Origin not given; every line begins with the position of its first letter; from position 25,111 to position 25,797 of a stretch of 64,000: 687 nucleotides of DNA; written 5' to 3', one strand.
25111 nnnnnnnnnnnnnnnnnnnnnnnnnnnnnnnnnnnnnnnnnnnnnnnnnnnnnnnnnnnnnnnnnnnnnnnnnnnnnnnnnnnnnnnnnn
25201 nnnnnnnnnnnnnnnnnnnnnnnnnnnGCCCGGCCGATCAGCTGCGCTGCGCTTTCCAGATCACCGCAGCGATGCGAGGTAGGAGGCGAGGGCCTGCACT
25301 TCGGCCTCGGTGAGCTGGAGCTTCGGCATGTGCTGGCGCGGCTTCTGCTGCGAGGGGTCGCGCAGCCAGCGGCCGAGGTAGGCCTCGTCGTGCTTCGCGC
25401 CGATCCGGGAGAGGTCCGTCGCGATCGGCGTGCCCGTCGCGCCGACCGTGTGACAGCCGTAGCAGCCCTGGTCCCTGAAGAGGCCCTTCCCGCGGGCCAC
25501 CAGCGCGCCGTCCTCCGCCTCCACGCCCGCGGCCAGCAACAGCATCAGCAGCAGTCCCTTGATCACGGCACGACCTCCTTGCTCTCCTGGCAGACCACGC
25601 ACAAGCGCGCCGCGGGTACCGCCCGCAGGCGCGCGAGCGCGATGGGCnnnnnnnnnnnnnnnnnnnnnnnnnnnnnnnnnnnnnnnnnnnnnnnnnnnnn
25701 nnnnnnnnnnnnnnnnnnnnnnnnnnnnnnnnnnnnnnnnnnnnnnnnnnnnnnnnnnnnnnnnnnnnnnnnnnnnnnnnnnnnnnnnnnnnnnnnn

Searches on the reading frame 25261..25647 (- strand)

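Call 7: search_protein_families(library=pfam, proteins=[window:25261-25647:-], max_evalue=0.001)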
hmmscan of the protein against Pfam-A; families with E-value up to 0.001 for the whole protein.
window:25261-25647:- (128 aa): 3 families
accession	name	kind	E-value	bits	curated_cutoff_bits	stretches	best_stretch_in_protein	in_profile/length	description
PF00034.26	Cytochrom_C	-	4.3e-11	44.4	21.3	1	50-127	1-89/90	Cytochrome c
PF13442.11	Cytochrome_CBB3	-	4.1e-06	27.5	27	1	50-124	3-68/68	Cytochrome C oxidase, cbb3-type, subunit III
PF02433.20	FixO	-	0.00055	19.9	29.6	0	77-113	104-140/219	Cytochrome C oxidase, mono-heme subunit/FixO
